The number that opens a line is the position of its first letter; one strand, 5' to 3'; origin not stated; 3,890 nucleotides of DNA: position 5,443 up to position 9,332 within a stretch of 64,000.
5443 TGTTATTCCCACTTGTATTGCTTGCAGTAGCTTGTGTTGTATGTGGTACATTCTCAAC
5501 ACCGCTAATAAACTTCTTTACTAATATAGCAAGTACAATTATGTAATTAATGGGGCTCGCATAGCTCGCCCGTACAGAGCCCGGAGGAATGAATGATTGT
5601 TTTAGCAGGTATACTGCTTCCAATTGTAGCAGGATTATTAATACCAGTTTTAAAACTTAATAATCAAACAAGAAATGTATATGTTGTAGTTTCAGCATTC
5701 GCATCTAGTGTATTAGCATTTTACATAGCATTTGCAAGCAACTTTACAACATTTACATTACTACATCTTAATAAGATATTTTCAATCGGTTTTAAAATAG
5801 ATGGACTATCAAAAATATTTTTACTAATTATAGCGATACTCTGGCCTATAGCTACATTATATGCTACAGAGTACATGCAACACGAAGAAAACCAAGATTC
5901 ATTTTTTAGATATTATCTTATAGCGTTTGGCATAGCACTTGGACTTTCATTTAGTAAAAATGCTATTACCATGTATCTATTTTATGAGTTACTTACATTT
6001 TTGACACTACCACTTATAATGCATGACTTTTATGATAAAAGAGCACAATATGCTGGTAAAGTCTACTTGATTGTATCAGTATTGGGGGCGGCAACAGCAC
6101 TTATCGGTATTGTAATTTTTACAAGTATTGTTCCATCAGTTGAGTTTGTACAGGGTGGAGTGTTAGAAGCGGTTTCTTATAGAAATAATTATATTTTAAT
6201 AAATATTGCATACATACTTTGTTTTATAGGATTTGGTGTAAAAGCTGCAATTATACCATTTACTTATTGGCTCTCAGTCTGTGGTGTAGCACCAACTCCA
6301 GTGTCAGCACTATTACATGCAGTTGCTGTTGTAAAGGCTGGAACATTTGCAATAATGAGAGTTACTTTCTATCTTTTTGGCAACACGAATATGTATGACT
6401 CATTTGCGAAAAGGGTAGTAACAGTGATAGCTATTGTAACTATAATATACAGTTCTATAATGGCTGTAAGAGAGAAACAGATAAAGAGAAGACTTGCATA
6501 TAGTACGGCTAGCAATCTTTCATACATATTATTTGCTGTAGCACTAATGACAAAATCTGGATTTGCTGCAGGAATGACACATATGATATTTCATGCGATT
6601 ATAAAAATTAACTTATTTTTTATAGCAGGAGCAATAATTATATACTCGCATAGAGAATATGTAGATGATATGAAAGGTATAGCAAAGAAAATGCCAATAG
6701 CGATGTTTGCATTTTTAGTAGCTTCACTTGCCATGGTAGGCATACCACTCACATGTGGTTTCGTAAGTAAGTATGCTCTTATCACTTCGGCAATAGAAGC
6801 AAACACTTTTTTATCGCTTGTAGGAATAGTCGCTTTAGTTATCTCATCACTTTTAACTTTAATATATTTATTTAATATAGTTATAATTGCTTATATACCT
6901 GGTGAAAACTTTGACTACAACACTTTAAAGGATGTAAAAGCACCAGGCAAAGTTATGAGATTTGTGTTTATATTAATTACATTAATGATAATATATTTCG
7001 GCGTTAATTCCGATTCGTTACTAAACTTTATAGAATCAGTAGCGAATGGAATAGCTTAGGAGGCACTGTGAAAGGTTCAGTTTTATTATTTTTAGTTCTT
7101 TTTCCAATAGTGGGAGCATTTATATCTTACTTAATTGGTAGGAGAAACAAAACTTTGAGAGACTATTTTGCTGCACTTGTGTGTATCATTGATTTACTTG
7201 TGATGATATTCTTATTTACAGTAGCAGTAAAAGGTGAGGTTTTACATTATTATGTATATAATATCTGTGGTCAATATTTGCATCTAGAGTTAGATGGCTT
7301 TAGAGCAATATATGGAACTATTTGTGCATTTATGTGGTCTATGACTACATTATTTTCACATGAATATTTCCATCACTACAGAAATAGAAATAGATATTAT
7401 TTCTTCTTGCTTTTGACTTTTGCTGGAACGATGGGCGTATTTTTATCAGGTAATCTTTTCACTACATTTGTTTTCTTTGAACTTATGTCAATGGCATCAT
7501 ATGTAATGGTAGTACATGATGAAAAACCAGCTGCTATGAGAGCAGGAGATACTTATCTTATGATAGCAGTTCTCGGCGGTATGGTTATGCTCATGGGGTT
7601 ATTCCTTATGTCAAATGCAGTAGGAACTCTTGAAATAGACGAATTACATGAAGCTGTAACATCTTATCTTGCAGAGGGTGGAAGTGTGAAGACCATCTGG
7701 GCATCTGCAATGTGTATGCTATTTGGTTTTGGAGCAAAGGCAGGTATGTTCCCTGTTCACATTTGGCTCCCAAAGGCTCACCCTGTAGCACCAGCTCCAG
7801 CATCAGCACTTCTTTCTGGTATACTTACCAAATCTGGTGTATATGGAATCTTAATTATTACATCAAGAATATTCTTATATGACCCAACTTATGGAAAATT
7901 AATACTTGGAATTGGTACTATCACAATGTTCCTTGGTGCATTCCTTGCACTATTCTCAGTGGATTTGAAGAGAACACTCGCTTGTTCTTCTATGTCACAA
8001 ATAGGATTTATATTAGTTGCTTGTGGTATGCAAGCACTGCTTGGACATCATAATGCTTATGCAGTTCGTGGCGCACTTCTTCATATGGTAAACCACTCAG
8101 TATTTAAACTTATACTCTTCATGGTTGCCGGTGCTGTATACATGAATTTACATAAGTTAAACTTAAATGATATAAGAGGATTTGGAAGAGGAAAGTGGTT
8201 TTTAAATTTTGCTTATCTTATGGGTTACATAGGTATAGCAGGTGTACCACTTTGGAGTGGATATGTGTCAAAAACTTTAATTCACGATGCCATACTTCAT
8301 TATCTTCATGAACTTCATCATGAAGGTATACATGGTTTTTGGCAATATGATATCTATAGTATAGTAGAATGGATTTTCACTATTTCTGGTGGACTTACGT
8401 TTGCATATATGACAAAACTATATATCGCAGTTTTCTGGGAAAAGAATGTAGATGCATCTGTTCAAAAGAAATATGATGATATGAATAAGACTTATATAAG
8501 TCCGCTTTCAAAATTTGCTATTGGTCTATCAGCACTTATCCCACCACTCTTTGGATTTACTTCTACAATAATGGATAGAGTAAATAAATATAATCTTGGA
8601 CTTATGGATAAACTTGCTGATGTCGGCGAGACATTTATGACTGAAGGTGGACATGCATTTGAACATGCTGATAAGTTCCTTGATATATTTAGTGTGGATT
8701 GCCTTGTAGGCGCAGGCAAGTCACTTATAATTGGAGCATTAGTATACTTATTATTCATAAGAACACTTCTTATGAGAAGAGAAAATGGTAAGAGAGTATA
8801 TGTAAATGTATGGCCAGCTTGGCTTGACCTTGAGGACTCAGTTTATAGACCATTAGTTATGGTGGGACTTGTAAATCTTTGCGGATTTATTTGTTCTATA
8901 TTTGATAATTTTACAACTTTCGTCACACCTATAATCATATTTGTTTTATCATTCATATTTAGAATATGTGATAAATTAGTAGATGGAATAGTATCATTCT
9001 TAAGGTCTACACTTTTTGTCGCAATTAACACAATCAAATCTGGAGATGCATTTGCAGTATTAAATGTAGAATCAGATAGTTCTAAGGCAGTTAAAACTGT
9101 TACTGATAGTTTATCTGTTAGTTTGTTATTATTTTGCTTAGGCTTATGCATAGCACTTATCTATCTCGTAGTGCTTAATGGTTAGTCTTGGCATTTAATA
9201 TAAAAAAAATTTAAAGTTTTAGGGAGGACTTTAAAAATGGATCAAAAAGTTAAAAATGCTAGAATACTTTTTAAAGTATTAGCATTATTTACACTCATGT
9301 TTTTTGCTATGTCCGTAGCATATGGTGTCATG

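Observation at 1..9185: Mbh-ordered Mrp membrane module with four antiporter-like subunits and no redox module in cis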

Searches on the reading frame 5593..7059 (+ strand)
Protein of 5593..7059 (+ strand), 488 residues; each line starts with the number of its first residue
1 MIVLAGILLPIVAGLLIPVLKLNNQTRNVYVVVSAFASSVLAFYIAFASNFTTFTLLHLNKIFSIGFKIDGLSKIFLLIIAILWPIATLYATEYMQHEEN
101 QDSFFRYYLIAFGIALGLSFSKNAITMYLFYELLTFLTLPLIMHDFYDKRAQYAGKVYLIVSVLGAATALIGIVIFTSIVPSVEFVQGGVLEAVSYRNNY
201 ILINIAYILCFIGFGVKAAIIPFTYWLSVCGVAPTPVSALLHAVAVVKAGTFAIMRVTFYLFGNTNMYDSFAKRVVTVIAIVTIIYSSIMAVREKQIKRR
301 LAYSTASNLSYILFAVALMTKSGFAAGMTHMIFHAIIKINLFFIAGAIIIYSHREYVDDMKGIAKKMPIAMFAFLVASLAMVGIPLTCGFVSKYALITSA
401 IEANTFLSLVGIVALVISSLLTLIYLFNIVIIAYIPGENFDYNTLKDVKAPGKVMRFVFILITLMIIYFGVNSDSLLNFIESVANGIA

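Call 5: search_protein_families(library=pfam, proteins=[window:5593-7059:+], max_evalue=0.01)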
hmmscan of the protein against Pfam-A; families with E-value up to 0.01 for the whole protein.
window:5593-7059:+ (488 aa): 2 families
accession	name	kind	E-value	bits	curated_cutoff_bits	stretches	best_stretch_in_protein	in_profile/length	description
PF00361.26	Proton_antipo_M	-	2.5e-54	184.9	21.5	1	121-417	1-293/294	NADH:quinone oxidoreductase/Mrp antiporter, TM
PF00662.26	Proton_antipo_N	-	3.1e-07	30.6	24.5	1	63-105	9-51/51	NADH-Ubiquinone oxidoreductase (complex I), chain 5 N-terminus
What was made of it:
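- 5593..7059 (+): Antiporter-like subunit D3 (488 aa). TM8 carries both His and Lys (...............), a NuoL/MrpA-like signature. There is no lateral helix. 'HxWLP' is replaced by TYWLS. PF00361 3e-54 plus PF00662 (call 5).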

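Call 8: search_protein_families(library=ncbifam, proteins=[window:5593-7059:+], max_evalue=0.00001)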
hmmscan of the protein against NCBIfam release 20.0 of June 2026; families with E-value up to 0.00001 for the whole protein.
window:5593-7059:+ (488 aa): 73 families (the best 25 are shown)
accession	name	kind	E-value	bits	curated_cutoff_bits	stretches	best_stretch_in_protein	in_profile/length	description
NF006236.0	PRK08375.1-1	equivalog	6.9e-92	308.9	663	1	3-484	9-492/493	putative monovalent cation/H+ antiporter subunit D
NF005561.0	PRK07234.1-1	equivalog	5.2e-89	299.5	718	1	4-438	10-443/569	putative monovalent cation/H+ antiporter subunit D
NF005140.0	PRK06589.1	equivalog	1.9e-76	257.9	470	1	3-469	13-475/489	putative monovalent cation/H+ antiporter subunit D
TIGR01974.1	NDH_I_L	subfamily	4.6e-58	197.6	407.5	1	5-478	5-484/630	NADH-quinone oxidoreductase subunit L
NF005141.0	PRK06590.1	equivalog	5.4e-57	194.1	556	1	4-472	6-467/615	NADH-quinone oxidoreductase subunit L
NF009288.0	PRK12648.1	equivalog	6.8e-57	193.2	1104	1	4-477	4-475/954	monovalent cation/H+ antiporter subunit A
TIGR01972.1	NDH_I_M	subfamily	2.1e-55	188.3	263.8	1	7-484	5-479/486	NADH-quinone oxidoreductase subunit M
NF009287.0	PRK12647.1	equivalog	1.4e-54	185.9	937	1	63-478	68-472/773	putative monovalent cation/H+ antiporter subunit A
NF009284.0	PRK12644.1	equivalog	1.6e-54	185.3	962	1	25-484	22-482/975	Na+/H+ antiporter subunit A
NF006419.0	PRK08668.1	equivalog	4e-54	184.4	617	1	7-485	8-479/613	NADH dehydrogenase subunit M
NF009305.0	PRK12662.1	equivalog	1.6e-53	182.2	700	1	5-484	8-487/492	putative monovalent cation/H+ antiporter subunit D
NF005097.0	PRK06525.1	equivalog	5.2e-52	177.2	430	1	3-467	5-469/480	hydrogenase 4 subunit D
TIGR00940.1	2a6301s01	subfamily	2.9e-50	171.4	920.45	1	7-480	5-497/793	monovalent cation:proton antiporter subunit A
NF009285.0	PRK12645.1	equivalog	4.9e-48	164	1028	1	5-478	6-498/804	Na+/H+ antiporter subunit A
NF009290.0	PRK12650.1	equivalog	4.4e-47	160.6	980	1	64-448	74-450/966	DUF4040 family protein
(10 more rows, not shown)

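Call 29: search_solved_structures(query=window:5593-7056:+, max_evalue=1e-20, show_alignments=2)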
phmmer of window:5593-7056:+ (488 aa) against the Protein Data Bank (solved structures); distinct sequences matched with E-value up to 1e-20: 45.
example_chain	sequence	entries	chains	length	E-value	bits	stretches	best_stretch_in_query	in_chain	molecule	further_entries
6cfw_H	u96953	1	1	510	2.1e-34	122.7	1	7-470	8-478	Monovalent cation/H+ antiporter subunit D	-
6hum_F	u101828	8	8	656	1.7e-33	119.7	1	63-432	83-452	NADH dehydrogenase subunit 5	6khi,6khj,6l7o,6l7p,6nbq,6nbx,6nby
3rko_L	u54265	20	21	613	4.2e-33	118.4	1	7-449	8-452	NADH-QUINONE OXIDOREDUCTASE SUBUNIT L | Proton-translocating NADH-quinone oxidoreductase, chain L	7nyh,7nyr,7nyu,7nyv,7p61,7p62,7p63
7z7r_L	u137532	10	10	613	4.2e-33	118.4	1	7-449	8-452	NADH dehydrogenase subunit L | NADH-quinone oxidoreductase subunit L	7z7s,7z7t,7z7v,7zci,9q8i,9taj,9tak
7wff_F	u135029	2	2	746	4.9e-33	118.2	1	30-434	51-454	NAD(P)H-quinone oxidoreductase subunit 5, chloroplastic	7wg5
6u8y_H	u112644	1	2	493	5.9e-33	117.9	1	7-483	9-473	NADH dehydrogenase subunit N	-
8e9g_L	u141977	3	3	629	8.7e-33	117.3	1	64-464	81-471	NADH-quinone oxidoreductase, L subunit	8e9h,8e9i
7qru_A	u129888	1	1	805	1.9e-32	116.2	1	9-471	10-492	Na+/H+ antiporter subunit A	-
7eu3_F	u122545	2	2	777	2.4e-32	115.9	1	59-434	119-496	NAD(P)H-quinone oxidoreductase subunit F | NADH-plastoquinone oxidoreductase subunit 5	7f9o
9grx_F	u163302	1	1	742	1.5e-30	110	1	58-440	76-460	NAD(P)H-quinone oxidoreductase subunit 5, chloroplastic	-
4he8_L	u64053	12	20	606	3.1e-30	109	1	65-438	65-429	NADH-quinone oxidoreductase subunit 12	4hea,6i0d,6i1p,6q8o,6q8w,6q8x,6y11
8e73_5M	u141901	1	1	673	4.3e-30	108.5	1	61-471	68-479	Nad5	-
7ar7_L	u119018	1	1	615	4.8e-30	108.3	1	60-471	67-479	NADH-ubiquinone oxidoreductase chain 5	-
7aqq_L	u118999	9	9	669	8.7e-30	107.5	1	60-471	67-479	NADH-ubiquinone oxidoreductase chain 5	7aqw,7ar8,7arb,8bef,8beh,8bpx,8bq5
7a23_a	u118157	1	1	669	1.3e-29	106.9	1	60-471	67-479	Nad5m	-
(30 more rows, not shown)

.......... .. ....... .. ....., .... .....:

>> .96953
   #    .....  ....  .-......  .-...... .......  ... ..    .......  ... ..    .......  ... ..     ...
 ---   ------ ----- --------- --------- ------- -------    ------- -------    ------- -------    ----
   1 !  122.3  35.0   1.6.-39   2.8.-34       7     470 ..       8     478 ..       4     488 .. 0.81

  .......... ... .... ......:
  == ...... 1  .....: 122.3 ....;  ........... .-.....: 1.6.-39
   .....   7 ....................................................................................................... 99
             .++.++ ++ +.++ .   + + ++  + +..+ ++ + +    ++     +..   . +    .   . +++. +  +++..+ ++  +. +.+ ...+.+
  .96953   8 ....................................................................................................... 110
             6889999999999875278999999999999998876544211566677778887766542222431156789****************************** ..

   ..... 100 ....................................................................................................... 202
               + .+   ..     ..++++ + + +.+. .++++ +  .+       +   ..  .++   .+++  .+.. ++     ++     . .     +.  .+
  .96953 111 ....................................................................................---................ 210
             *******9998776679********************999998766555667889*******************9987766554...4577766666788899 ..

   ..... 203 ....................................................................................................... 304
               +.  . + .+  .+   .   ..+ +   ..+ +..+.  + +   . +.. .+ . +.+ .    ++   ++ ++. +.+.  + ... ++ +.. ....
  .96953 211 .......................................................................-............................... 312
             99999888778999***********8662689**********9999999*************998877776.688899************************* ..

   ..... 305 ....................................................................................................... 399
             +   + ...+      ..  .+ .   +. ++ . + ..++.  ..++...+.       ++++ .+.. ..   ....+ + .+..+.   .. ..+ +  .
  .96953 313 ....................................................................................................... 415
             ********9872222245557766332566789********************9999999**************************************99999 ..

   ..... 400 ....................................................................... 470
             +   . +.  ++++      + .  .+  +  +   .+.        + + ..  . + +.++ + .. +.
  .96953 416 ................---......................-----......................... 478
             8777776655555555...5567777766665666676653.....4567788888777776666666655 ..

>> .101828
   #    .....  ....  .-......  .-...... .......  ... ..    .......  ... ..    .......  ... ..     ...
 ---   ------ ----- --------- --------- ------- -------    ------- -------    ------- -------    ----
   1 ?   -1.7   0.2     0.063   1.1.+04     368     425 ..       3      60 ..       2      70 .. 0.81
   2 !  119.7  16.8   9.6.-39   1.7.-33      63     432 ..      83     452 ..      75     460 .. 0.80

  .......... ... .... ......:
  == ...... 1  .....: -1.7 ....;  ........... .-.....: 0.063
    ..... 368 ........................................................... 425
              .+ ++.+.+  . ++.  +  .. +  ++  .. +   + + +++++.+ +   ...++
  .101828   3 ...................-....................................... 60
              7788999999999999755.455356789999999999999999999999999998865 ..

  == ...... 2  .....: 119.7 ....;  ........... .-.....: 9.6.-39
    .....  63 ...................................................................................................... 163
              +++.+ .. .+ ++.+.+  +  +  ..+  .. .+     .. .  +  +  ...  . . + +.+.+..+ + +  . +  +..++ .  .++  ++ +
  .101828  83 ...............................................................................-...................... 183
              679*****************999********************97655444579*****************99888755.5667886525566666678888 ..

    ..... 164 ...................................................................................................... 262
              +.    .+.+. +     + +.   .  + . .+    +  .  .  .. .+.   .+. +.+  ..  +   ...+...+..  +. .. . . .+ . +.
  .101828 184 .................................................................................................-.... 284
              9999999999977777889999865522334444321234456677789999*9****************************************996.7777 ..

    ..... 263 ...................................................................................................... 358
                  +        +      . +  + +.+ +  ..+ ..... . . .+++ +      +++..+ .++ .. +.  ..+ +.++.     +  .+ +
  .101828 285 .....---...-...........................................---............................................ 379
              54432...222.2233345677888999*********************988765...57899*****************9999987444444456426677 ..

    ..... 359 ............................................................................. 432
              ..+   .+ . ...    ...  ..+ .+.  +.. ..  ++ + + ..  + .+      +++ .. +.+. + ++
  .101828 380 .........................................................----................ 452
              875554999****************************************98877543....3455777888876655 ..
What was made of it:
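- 5593..7059 (+): MbhH, NdhF, NuoL and MrpA score almost equally, and the His aligns with the NdhF TM8 His (call 29).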

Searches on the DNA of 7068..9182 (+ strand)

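Call 84: search_rna_families(sources=[L079, L090, L092, L094, L028, L054], threshold=gathering)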
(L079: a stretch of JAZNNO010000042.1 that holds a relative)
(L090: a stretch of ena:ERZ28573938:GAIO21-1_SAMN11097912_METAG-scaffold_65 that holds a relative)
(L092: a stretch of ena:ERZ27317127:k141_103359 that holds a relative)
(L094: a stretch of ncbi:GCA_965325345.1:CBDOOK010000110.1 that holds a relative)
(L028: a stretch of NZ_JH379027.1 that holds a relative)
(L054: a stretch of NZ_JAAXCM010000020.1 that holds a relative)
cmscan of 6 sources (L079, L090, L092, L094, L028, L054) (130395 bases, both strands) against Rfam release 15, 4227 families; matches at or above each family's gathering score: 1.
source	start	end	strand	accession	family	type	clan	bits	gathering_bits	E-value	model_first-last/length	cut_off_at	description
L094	8040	8135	+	RF01831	THF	Cis-reg; riboswitch;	-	55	36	2.8e-09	1-99/99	no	THF (Tetrahydrofolate) riboswitch aptamer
